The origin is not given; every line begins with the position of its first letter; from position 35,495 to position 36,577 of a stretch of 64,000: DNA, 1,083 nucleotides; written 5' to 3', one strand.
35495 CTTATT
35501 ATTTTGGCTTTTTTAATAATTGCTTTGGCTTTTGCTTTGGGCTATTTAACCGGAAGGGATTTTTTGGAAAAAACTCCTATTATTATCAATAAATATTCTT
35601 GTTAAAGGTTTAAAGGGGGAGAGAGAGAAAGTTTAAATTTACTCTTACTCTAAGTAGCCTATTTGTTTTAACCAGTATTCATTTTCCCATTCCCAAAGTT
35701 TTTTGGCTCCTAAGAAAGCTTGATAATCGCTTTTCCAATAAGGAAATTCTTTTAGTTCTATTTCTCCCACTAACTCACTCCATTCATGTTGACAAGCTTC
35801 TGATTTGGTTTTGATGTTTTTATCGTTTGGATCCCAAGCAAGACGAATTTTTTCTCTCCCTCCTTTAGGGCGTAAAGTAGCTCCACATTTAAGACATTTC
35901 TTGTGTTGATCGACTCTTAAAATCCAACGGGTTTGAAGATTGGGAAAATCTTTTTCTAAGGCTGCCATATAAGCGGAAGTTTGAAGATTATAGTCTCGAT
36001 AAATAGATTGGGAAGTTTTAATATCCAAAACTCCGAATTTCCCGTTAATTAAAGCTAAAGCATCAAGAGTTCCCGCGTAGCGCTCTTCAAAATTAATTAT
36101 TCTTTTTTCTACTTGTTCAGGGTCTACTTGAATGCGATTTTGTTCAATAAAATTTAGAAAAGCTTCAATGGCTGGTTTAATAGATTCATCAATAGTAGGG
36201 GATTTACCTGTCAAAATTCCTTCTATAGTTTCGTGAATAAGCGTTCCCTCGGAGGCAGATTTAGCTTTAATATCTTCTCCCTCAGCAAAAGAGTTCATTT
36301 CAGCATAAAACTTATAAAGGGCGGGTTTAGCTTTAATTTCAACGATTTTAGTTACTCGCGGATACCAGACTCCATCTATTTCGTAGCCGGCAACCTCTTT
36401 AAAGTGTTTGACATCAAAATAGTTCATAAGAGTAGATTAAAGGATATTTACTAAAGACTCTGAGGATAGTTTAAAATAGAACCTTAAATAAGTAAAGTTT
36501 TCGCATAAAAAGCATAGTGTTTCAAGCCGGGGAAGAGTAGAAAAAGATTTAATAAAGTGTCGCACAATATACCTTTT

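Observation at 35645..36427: Stand-alone RecB/Cas4-like PD-(D/E)XK nuclease with Cys cluster, no helicase or CRISPR partner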

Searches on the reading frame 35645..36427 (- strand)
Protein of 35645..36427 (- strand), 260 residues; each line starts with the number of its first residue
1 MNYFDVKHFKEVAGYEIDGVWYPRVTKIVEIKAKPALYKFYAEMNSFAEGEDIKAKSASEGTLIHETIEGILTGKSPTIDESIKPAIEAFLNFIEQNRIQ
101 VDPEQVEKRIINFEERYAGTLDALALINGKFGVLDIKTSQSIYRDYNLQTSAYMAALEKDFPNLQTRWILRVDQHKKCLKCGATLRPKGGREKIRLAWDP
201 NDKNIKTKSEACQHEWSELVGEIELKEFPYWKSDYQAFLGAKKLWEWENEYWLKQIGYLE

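Call 3: search_protein_families(library=pfam, proteins=[window:35645-36427:-], max_evalue=10)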
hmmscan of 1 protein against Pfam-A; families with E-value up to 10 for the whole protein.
window:35645-36427:- (260 aa): 4 families
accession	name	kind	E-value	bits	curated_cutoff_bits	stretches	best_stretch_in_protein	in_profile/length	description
PF12705.13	PDDEXK_1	-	0.00029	21.3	22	1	101-190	110-196/247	PD-(D/E)XK nuclease superfamily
PF13961.12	DUF4219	-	0.025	14.8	27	1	231-246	9-24/27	Domain of unknown function (DUF4219)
PF01930.23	Cas_Cas4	-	0.068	13.7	22.7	1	107-159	45-94/160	Domain of unknown function DUF83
PF01667.23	Ribosomal_S27e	-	0.17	12.1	24.5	1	177-195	28-47/55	Ribosomal protein S27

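Call 4: search_protein_families(library=ncbifam, proteins=[window:35645-36427:-], max_evalue=10)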
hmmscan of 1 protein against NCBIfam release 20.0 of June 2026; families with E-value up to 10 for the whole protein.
window:35645-36427:- (260 aa): 1 family
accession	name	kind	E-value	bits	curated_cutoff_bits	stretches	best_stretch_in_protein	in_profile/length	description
NF010487.0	PRK13909.1-4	equivalog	0.037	12.2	759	1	95-167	837-908/924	RecB-like helicase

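Call 5: search_solved_structures(query=window:35645-36427:-, max_evalue=10, show_alignments=3)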
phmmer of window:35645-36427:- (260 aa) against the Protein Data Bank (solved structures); distinct sequences matched with E-value up to 10: 6.
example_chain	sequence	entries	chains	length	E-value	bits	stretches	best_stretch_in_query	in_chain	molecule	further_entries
8xa9_A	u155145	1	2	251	0.029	17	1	59-160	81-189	Mitochondrial genome maintenance exonuclease 1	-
5zyu_A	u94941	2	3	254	0.03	17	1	59-160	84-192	Mitochondrial genome maintenance exonuclease 1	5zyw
5zyt_A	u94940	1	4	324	0.058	16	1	59-160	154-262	Mitochondrial genome maintenance exonuclease 1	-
4adx_7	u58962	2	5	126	0.22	14.2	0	86-113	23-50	RPL14E | RPL14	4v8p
5zyv_A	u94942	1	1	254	0.3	13.7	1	60-161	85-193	Mitochondrial genome maintenance exonuclease 1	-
32nj_F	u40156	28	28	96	1.4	11.5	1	75-139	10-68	Small ribosomal subunit protein bS6 | 30S ribosomal protein S6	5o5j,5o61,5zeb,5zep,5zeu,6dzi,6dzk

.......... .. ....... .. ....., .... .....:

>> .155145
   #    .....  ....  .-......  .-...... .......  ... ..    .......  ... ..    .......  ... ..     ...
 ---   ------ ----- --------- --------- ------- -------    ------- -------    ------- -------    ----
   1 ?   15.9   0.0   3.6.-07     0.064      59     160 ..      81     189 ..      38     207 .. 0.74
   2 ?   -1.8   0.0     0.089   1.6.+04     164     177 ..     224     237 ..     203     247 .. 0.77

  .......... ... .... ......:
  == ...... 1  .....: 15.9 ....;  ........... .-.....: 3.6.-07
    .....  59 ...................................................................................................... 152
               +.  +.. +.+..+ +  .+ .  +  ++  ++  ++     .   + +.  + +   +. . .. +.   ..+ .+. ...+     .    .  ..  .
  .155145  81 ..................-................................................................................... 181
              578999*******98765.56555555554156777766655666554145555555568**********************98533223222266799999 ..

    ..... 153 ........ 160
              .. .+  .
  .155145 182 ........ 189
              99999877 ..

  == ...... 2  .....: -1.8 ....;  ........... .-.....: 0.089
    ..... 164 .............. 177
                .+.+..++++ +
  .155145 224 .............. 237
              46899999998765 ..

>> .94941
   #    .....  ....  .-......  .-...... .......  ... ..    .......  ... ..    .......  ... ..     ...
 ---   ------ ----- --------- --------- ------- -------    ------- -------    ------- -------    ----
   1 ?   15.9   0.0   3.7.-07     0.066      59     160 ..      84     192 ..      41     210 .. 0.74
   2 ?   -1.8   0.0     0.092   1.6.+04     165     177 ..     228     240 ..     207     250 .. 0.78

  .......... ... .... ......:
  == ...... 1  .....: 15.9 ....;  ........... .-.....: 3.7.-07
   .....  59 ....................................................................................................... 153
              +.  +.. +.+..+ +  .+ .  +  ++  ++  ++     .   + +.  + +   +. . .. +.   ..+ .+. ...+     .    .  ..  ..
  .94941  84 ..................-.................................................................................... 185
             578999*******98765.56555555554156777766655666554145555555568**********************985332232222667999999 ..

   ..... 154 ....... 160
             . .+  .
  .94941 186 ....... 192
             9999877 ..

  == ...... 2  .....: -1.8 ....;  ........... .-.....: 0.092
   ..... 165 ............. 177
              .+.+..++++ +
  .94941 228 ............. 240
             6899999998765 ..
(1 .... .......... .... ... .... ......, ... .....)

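Call 6: find_homologous_proteins(query=window:35645-36427:-, max_evalue=0.001)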
Query window:35645-36427:- (260 aa): 2221 proteins with E <= 0.001 among 2637 candidates; the best 120 are listed.
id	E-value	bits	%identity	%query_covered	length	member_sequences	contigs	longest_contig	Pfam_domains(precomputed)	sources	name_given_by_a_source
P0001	3.4e-174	595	100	100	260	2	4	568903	-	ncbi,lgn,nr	ncbi:MAG: hypothetical protein KatS3mg098_394 [Candidatus Parcubacteria bacterium]|nr:hypothetical p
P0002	3.8e-147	507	81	99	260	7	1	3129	-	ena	-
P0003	7.7e-142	489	77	100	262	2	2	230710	-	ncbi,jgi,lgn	ncbi:MAG: hypothetical protein WC705_00255 [Candidatus Paceibacterota bacterium]|jgi:hypothetical pr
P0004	2.5e-138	478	77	100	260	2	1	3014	-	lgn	-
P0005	5.3e-138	477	76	99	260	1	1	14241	-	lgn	-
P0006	8.7e-136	470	78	100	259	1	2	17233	-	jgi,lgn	jgi:hypothetical protein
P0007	1.1e-135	469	77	99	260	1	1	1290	-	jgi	jgi:hypothetical protein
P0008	1.2e-134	466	77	99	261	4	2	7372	-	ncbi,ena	-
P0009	6.5e-134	463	76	100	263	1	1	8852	-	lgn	-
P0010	1.1e-133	463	77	99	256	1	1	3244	-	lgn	-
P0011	1.8e-133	462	74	99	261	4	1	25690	-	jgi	jgi:hypothetical protein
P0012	5.2e-133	460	74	100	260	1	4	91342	-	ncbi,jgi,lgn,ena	-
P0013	8.6e-133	460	73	100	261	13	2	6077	-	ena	-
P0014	4.3e-131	454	76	100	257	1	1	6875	-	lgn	-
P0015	2.3e-130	452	75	100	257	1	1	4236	-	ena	-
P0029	6.1e-127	441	69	100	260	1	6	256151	-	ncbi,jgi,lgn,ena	jgi:hypothetical protein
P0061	1.7e-124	433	72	100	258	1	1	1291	PF12705.14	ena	-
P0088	1.1e-122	427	70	100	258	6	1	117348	-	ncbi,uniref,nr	ncbi:MAG: hypothetical protein UU85_C0001G0100 [Candidatus Wolfebacteria bacterium GW2011_GWA2_42_10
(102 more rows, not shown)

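Call 7: search_protein_families(library=phrogs, proteins=[window:35645-36427:-], max_evalue=1)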
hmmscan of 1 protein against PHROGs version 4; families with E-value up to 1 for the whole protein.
window:35645-36427:- (260 aa): 7 families
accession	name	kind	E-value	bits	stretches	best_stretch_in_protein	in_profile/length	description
phrog_298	-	DNA, RNA and nucleotide metabolism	1.6e-21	77.9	1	17-178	61-217/293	exonuclease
phrog_466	-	DNA, RNA and nucleotide metabolism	3e-11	44.3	1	55-158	209-319/446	exonuclease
phrog_69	-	DNA, RNA and nucleotide metabolism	8e-06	26.1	1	54-168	117-260/501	exonuclease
phrog_3953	-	DNA, RNA and nucleotide metabolism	2.9e-05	24.8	1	46-181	29-156/186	exonuclease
phrog_1706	-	DNA, RNA and nucleotide metabolism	0.00033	21.2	1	55-160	82-176/293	CRISPR/Cas system associated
phrog_9449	-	unknown function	0.0033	18.6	1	2-52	15-65/105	-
phrog_13473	-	unknown function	0.33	11.5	1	37-115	43-120/188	-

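Call 8: search_protein_families(library=padloc, proteins=[window:35645-36427:-], max_evalue=1)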
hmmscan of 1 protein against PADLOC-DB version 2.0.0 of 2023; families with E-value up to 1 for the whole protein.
window:35645-36427:- (260 aa): 6 families
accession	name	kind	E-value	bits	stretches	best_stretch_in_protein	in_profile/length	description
PDLC01250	Cas4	-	0.0003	19.1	1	114-164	59-108/168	"CAS-I,CAS-II,CAS-III,CAS-IV,CAS-V,CAS-VI; acquisition_associated"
PDLC00944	Cas4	-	0.0017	16.6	1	100-160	49-112/177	Cas4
PDLC01035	Csx1/Csm6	-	0.0074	13.8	1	75-142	243-302/396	CARF+HEPN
PDLC02083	Cas4_II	-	0.0094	14.4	1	108-180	64-137/186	-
PDLC01611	Cas4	-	0.026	12.8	1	107-177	44-108/158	"CAS-I,CAS-II,CAS-III,CAS-IV,CAS-V,CAS-VI; acquisition_associated"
PDLC01447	Cas4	-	0.032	12.7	1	49-160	25-95/161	"CAS-I,CAS-II,CAS-III,CAS-IV,CAS-V,CAS-VI; acquisition_associated"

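Call 16: find_encoding_contigs(protein=P0003, flank=6000, max_places=2)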
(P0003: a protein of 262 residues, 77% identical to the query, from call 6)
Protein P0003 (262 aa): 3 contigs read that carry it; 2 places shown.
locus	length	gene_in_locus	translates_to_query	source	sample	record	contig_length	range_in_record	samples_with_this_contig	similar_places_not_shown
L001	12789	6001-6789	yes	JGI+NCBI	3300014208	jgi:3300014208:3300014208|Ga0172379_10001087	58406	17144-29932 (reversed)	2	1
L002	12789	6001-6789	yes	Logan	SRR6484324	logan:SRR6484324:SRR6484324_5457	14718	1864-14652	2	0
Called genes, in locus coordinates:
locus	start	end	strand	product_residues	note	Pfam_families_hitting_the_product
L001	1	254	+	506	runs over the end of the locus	PF07969:Amidohydro_3 (faint), PF01979:Amidohydro_1 (weak)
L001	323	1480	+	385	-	PF01098:FTSW_RODA_SPOVE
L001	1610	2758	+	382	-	PF03033:Glyco_transf_28, PF04101:Glyco_tran_28_C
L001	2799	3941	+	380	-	PF00749:tRNA-synt_1c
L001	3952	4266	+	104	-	PF19269:Anticodon_2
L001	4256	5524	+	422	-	PF01551:Peptidase_M23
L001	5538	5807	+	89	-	-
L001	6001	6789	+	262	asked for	-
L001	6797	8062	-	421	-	-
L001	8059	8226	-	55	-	-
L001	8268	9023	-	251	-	PF02535:Zip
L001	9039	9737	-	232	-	PF13482:RNase_H_2, PF10108:DNA_pol_B_exo2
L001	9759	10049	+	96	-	PF01016:Ribosomal_L27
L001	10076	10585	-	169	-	PF01281:Ribosomal_L9_N, PF03948:Ribosomal_L9_C (weak)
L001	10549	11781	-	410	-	PF22694:CtpB_N-like (weak), PF00595:PDZ, PF13180:PDZ_2, PF17820:PDZ_6, PF03572:Peptidase_S41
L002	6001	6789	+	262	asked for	-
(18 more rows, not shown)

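Call 17: find_encoding_contigs(protein=P0029, flank=6000, max_places=2)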
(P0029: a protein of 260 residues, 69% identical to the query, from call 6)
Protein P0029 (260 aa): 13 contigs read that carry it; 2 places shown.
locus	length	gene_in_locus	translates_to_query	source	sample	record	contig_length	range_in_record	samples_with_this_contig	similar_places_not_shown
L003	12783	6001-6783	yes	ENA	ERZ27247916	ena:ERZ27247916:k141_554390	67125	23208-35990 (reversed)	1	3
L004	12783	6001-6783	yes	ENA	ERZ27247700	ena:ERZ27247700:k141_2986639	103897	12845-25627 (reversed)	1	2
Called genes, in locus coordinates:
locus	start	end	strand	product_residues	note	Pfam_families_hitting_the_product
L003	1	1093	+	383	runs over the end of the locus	PF01098:FTSW_RODA_SPOVE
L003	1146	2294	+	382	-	PF03033:Glyco_transf_28, PF04101:Glyco_tran_28_C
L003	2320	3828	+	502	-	PF00749:tRNA-synt_1c, PF19269:Anticodon_2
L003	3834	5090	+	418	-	PF01551:Peptidase_M23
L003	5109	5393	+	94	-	-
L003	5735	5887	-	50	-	-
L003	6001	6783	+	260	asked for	-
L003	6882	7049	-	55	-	-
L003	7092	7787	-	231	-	PF03104:DNA_pol_B_exo1 (faint), PF13482:RNase_H_2, PF10108:DNA_pol_B_exo2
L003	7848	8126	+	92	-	PF01016:Ribosomal_L27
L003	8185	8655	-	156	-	PF01281:Ribosomal_L9_N, PF03948:Ribosomal_L9_C (weak)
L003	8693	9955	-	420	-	PF22694:CtpB_N-like (faint), PF00595:PDZ, PF13180:PDZ_2 (weak), PF17820:PDZ_6, PF03572:Peptidase_S41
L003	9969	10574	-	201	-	PF02834:LigT_PEase (weak), PF13563:2_5_RNA_ligase2, PF02834:LigT_PEase (weak)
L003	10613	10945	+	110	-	-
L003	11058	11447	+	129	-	PF01327:Pep_deformylase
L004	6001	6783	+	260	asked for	-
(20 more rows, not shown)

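Call 18: find_encoding_contigs(protein=P0088, flank=6000, max_places=2)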
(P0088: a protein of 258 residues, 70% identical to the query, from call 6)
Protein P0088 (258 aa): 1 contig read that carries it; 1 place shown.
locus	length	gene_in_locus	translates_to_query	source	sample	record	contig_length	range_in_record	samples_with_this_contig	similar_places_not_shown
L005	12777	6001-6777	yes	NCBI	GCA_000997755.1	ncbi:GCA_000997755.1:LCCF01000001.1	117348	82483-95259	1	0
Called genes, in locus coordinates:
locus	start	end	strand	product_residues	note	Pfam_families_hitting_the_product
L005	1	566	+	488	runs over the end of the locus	PF01979:Amidohydro_1 (weak), PF07969:Amidohydro_3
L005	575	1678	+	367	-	PF01098:FTSW_RODA_SPOVE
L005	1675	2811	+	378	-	PF03033:Glyco_transf_28, PF04101:Glyco_tran_28_C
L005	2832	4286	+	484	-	PF00749:tRNA-synt_1c, PF19269:Anticodon_2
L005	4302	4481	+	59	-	-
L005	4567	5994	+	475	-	PF01225:Mur_ligase, PF08245:Mur_ligase_M, PF02875:Mur_ligase_C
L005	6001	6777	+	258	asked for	-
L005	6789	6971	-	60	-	-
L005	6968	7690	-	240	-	PF13482:RNase_H_2, PF10108:DNA_pol_B_exo2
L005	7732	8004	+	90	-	PF01016:Ribosomal_L27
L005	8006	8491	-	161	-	PF01281:Ribosomal_L9_N, PF03948:Ribosomal_L9_C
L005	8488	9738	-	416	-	PF22694:CtpB_N-like (weak), PF00595:PDZ, PF13180:PDZ_2 (weak), PF17820:PDZ_6, PF03572:Peptidase_S41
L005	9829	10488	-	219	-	-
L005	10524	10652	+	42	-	-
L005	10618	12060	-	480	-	PF13567:DUF4131, PF03772:Competence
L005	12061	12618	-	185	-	PF01923:Cob_adeno_trans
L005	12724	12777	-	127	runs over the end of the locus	-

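Call 19: search_protein_representatives(protein=window:35645-36427:-)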
Query: 260 residues. Proteins with E-value up to 0.001 (for the whole library): 3618; up to 1e-10: 283; up to 1e-30: 25. The best 150 are listed.
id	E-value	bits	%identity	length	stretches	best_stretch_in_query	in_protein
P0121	7.3e-82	291.1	54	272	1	2-256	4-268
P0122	3.8e-76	272.4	50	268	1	3-259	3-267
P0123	1.8e-66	240.6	48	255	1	6-259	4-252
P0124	1.4e-65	237.7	50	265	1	6-259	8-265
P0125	1.3e-63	231.3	48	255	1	7-259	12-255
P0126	3.9e-62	226.5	48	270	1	3-259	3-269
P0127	1.1e-60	221.7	60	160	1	97-259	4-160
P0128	3.9e-60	219.9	61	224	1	7-183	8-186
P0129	8.1e-55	202.5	46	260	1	5-256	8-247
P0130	5.6e-53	196.4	53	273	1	70-259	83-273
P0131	4.5e-50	186.9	43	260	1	7-255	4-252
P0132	1.6e-49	185.1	52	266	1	1-176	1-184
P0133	3.2e-48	180.8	56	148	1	3-150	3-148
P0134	2.0e-47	178.3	49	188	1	3-179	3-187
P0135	1.1e-42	162.7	48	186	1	64-256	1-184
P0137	4.4e-42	160.7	39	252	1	6-256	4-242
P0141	5.9e-36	140.6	41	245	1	9-256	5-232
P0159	3.6e-24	102.0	38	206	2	14-176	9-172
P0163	1.3e-20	90.3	36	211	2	8-167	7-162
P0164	7.0e-20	87.9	34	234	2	51-176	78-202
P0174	2.1e-17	79.8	41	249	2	54-160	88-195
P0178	1.0e-16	77.6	35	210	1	15-177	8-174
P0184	2.2e-15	73.2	41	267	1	57-186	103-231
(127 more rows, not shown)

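Call 21: search_protein_families(library=pfam, proteins=[P0121, P0131, P0137, P0141, P0159, P0163, P0164, P0174, P0178, P0184], max_evalue=0.01)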
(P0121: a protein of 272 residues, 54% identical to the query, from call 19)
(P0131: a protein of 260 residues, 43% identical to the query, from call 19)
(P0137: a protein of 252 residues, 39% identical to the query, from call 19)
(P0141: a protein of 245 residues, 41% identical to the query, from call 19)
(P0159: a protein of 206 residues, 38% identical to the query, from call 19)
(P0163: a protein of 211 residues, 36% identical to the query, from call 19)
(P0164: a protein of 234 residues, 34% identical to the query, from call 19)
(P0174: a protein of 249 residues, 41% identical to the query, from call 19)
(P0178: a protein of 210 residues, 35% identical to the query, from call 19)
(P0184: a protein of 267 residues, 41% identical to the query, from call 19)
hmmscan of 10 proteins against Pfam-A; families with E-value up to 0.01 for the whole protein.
P0121 (272 aa): 0 families

P0131 (260 aa): 1 family
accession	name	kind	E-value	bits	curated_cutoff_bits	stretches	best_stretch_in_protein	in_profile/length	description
PF12705.13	PDDEXK_1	-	0.00027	21.4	22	1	89-159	83-172/247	PD-(D/E)XK nuclease superfamily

P0137 (252 aa): 0 families

P0141 (245 aa): 2 families
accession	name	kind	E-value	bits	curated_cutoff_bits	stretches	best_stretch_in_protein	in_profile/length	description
PF12705.13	PDDEXK_1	-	4.4e-07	30.5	22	1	103-160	124-190/247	PD-(D/E)XK nuclease superfamily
PF01930.23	Cas_Cas4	-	0.0045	17.5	22.7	1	104-151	53-99/160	Domain of unknown function DUF83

P0159 (206 aa): 2 families
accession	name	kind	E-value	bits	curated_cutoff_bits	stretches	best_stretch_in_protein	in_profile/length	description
PF12705.13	PDDEXK_1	-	5.2e-08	33.6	22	1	79-181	92-201/247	PD-(D/E)XK nuclease superfamily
PF10926.14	DUF2800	-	0.0022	17.7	21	0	43-77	24-58/368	Protein of unknown function (DUF2800)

P0163 (211 aa): 1 family
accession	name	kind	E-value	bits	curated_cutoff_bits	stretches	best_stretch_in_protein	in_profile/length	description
PF12705.13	PDDEXK_1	-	5e-06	27.1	22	1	114-175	126-186/247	PD-(D/E)XK nuclease superfamily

P0164 (234 aa): 2 families
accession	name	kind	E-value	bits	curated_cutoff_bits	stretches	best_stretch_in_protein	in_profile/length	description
PF12705.13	PDDEXK_1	-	9.8e-09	35.9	22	1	124-203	109-194/247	PD-(D/E)XK nuclease superfamily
PF10926.14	DUF2800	-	0.00024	20.9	21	0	127-181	103-159/368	Protein of unknown function (DUF2800)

P0174 (249 aa): 1 family
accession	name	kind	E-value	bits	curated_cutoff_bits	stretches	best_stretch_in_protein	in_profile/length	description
PF12705.13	PDDEXK_1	-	0.00064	20.2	22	0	126-198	99-177/247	PD-(D/E)XK nuclease superfamily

P0178 (210 aa): 1 family
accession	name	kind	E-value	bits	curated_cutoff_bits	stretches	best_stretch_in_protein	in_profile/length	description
PF12705.13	PDDEXK_1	-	5.7e-05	23.6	22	1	111-171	123-191/247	PD-(D/E)XK nuclease superfamily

P0184 (267 aa): 1 family
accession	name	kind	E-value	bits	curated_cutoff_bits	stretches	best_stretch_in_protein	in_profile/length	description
PF12705.13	PDDEXK_1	-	0.00091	19.7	22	0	174-250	135-219/247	PD-(D/E)XK nuclease superfamily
